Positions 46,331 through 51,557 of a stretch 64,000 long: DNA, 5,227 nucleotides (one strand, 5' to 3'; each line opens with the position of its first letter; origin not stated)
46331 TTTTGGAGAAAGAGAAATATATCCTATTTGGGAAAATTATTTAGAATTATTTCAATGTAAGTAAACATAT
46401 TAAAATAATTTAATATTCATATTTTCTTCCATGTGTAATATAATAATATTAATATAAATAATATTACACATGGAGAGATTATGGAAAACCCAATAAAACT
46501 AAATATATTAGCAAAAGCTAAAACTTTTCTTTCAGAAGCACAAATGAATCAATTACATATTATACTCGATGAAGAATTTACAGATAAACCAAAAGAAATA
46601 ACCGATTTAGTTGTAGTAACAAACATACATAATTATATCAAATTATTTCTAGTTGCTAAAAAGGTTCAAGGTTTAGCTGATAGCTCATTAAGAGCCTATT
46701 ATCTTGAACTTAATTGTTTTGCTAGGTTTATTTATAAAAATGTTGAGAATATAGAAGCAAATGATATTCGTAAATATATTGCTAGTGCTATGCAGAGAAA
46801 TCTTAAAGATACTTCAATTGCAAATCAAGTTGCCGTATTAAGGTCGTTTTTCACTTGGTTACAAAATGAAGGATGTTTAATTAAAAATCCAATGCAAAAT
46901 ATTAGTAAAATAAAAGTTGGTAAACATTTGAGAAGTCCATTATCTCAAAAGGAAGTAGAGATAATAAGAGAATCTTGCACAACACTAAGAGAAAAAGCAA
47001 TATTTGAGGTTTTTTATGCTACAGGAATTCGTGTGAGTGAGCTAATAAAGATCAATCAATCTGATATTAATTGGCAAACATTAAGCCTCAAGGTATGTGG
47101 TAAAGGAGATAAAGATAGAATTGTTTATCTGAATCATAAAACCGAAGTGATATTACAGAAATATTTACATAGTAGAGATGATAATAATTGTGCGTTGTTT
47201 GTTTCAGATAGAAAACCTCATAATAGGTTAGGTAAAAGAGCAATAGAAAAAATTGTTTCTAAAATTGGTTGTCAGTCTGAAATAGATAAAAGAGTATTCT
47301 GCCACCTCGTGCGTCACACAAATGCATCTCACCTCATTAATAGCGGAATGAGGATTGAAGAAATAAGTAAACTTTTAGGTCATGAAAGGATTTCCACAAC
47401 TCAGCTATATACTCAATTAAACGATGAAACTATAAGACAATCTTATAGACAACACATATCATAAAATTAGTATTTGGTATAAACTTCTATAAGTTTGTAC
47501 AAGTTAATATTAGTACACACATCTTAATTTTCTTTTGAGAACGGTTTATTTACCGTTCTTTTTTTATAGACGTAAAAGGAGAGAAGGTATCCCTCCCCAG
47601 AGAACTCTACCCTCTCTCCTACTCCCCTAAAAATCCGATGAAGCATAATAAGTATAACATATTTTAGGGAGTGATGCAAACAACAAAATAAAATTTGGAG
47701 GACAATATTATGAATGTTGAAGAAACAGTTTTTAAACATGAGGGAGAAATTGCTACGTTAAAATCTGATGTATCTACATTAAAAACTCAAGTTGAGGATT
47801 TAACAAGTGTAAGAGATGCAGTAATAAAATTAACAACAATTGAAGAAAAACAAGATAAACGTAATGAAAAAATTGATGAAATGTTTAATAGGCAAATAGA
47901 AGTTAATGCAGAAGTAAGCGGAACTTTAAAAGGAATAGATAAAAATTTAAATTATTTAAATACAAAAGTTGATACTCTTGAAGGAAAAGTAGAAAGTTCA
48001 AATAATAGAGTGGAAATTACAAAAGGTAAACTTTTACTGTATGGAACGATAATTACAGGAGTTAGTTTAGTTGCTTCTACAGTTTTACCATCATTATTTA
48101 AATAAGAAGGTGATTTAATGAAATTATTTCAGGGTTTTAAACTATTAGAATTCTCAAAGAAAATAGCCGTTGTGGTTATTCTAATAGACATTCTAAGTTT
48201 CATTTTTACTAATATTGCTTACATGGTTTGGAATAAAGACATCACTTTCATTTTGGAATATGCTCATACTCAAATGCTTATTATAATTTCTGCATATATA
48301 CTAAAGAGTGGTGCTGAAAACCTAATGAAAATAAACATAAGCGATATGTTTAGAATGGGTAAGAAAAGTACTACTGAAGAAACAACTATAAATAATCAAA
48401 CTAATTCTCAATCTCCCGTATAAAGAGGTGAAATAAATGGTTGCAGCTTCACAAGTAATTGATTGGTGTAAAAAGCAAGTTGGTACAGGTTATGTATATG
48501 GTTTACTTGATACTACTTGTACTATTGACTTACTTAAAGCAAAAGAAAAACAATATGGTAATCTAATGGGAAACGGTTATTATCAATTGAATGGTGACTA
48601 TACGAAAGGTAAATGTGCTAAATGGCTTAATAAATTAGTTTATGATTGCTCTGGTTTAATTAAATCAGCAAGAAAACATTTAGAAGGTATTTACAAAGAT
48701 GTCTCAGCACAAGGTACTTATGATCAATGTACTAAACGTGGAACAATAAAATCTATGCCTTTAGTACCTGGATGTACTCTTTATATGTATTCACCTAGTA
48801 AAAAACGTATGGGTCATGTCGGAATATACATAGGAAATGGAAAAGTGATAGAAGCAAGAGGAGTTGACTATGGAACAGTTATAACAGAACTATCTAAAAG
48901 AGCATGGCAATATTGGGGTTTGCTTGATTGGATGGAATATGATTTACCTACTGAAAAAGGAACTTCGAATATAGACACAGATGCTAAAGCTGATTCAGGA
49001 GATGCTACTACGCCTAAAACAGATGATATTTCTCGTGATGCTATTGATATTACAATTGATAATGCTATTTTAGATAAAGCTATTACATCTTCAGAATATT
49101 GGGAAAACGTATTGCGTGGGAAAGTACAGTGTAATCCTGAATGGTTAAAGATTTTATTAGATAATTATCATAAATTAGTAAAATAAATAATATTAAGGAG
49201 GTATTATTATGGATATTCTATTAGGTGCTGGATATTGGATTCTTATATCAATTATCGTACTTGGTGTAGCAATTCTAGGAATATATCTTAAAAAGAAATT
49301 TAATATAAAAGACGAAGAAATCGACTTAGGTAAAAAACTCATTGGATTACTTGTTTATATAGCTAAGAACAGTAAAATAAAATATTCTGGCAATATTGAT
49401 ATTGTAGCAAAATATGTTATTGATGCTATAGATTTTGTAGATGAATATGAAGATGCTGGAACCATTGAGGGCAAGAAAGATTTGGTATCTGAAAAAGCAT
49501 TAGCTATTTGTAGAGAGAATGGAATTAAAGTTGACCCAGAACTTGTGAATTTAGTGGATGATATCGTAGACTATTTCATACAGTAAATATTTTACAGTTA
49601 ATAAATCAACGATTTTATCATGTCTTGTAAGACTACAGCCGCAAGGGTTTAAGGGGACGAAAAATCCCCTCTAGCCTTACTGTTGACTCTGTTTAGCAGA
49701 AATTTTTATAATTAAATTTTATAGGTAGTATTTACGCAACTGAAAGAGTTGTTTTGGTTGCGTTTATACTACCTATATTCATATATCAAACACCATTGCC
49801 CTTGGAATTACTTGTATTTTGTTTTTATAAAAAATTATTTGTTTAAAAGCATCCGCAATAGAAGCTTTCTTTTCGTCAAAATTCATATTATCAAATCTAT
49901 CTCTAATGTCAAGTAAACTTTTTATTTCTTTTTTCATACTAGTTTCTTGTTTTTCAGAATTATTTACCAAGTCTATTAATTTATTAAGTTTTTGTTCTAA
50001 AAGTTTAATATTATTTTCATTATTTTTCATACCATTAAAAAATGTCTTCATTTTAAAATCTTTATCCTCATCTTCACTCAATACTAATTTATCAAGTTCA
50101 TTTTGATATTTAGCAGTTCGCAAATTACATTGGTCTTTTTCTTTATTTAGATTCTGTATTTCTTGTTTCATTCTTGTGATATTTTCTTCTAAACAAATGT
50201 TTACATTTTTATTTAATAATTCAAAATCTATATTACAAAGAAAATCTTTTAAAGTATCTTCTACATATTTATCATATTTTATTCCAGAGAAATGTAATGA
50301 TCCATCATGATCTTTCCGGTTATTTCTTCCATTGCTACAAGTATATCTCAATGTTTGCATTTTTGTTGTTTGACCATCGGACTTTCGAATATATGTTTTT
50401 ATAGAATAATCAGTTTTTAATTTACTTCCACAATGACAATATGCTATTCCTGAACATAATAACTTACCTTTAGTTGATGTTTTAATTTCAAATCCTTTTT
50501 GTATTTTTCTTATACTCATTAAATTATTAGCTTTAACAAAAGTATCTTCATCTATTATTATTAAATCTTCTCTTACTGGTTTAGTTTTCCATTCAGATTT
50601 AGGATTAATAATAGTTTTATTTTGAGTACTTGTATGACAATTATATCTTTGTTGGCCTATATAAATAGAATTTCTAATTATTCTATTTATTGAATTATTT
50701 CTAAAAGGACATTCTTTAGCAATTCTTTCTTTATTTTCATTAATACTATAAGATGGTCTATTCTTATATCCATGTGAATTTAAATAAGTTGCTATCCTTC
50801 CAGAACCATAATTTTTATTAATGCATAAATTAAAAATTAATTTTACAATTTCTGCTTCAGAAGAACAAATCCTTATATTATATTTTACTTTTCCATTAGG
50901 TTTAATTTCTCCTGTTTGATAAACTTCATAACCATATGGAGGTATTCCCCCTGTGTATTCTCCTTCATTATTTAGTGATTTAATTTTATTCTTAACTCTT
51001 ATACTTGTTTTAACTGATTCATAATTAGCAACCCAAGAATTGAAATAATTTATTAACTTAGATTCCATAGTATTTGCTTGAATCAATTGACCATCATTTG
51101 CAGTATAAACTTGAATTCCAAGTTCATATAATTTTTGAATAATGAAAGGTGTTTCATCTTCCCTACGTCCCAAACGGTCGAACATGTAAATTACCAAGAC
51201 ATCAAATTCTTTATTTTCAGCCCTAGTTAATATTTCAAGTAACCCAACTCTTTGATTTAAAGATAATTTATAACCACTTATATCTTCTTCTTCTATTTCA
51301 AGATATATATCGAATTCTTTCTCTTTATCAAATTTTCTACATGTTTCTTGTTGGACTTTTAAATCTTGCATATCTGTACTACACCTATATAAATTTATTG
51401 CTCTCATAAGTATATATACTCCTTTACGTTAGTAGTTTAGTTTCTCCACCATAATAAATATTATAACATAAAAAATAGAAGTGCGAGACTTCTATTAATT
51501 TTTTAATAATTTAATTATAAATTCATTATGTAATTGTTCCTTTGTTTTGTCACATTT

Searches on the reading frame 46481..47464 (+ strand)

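Call 74: search_protein_families(library=pfam, max_evalue=0.01, proteins=[window:46481-47464:+])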
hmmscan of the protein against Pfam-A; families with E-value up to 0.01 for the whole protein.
window:46481-47464:+ (327 aa): 5 families
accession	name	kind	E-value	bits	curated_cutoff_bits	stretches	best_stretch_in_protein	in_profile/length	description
PF00589.27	Phage_integrase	-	1.7e-34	119.5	27.1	1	157-316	6-171/172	Phage integrase family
PF02899.23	Phage_int_SAM_1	-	2.8e-10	40.8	22.3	1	62-131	11-83/83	Phage integrase, N-terminal SAM-like domain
PF13495.12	Phage_int_SAM_4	-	7.1e-09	36.4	27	1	56-128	5-79/85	Phage integrase, N-terminal SAM-like domain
PF09147.15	CarA_N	-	0.0039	17.5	21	1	181-227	115-161/199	Carbapenam-3-carboxylate synthase, N-terminal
PF12834.13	Phage_int_SAM_2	-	0.009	17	22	0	86-126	44-84/91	Phage integrase, N-terminal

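Call 107: search_protein_families(library=phrogs, max_evalue=0.001, proteins=[window:46481-47464:+])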
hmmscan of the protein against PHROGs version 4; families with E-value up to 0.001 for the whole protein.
window:46481-47464:+ (327 aa): 7 families
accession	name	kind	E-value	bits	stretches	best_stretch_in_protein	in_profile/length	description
phrog_1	-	integration and excision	2.3e-45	157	1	48-322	165-444/611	integrase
phrog_216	-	integration and excision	2.5e-38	132.9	1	114-322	16-233/301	integrase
phrog_7685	-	integration and excision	2.3e-08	34.9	1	213-318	129-228/240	integrase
phrog_23271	-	unknown function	1.4e-06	29.1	1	272-317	9-54/67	-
phrog_7269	-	integration and excision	2e-06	28.6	1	265-319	21-75/89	integrase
phrog_5127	-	integration and excision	6e-06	27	1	87-194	130-237/355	integrase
phrog_34557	-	integration and excision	0.00064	20.5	0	271-317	124-170/183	integrase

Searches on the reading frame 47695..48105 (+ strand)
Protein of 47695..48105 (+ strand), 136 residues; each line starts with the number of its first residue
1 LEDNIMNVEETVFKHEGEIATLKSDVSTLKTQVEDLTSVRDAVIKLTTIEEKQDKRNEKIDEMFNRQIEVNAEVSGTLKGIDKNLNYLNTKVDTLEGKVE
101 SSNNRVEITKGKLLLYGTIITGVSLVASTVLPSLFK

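Call 74: search_protein_families(library=pfam, max_evalue=0.01, proteins=[window:47695-48105:+])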
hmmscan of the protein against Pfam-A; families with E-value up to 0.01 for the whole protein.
window:47695-48105:+ (136 aa): 12 families
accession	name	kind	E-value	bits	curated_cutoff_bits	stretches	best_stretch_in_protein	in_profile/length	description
PF23991.1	DUF7310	-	0.00015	22.6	40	0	61-107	23-71/83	Coiled-coil region of unknown function (DUF7310)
PF16331.10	TolA_bind_tri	-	0.0011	19.5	30.1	0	5-37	13-45/76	TolA binding protein trimerisation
PF15456.11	Uds1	-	0.0014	19.2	28.8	1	14-114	25-113/123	Up-regulated During Septation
PF25014.1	NET2A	-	0.0021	18.4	33.1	0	50-106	99-155/235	NET2A-like domain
PF16326.10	ABC_tran_CTD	-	0.0024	18.5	32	0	16-69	14-66/69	ABC transporter C-terminal domain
PF24319.2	DUF7491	-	0.0031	18.1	30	0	7-67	25-86/90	Coiled-coil region of unknown function (DUF7491)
PF16526.10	CLZ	-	0.0033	18.2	26.7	0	57-106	12-61/71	C-terminal leucine zipper domain of cyclic nucleotide-gated channels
PF01519.22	DUF16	-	0.0048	17.8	40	0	43-97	47-104/104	Protein of unknown function DUF16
PF25762.1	HAUS1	-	0.0055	17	40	1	19-117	85-183/236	HAUS augmin-like complex subunit 1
PF07889.17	DUF1664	-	0.0058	17.1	34.6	0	48-101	70-119/124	Protein of unknown function (DUF1664)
PF07926.17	TPR_MLP1_2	-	0.0093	16.4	36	0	18-107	2-88/129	TPR/MLP1/MLP2-like protein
PF12325.13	TMF_TATA_bd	-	0.0097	16.5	29.1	0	7-78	16-84/115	TATA element modulatory factor 1 TATA binding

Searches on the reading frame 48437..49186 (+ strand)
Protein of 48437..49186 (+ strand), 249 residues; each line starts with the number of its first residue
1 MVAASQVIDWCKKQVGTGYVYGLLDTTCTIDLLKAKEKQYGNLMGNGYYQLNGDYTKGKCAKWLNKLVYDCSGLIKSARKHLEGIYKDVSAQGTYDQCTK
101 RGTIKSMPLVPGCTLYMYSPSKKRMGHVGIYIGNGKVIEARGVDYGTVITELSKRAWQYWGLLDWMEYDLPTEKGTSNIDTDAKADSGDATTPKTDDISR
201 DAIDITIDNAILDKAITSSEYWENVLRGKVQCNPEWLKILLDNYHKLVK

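Call 74: search_protein_families(library=pfam, max_evalue=0.01, proteins=[window:48437-49186:+])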
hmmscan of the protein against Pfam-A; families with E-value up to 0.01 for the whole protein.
window:48437-49186:+ (249 aa): 1 family
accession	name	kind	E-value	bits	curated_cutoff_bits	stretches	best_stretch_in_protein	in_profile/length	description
PF00877.26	NLPC_P60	-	5.8e-10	39.5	23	1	67-160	12-99/105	NlpC/P60 family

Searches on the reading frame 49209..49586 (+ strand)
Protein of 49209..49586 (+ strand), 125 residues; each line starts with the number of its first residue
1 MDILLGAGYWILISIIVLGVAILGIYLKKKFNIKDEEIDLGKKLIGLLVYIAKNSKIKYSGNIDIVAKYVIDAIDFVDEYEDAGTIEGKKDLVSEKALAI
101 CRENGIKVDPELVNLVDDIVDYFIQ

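Call 107: search_protein_families(library=phrogs, max_evalue=0.001, proteins=[window:49209-49586:+])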
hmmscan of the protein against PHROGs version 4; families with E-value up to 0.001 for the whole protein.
window:49209-49586:+ (125 aa): 1 family
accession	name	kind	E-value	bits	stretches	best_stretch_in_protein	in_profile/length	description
phrog_6918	-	lysis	5.6e-05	24.2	1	50-120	23-95/114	holin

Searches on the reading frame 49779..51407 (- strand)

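Call 39: search_protein_families(library=pfam, max_evalue=0.05, proteins=[window:49779-51407:-])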
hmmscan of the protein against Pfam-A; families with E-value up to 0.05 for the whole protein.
window:49779-51407:- (542 aa): 2 families
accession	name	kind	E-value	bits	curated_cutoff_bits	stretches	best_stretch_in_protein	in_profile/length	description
PF00239.26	Resolvase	-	1.8e-21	77.2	23.3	1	6-150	4-144/145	Resolvase, N terminal domain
PF07508.19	Recombinase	-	1.9e-15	57.4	21.1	1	183-298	2-100/102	Recombinase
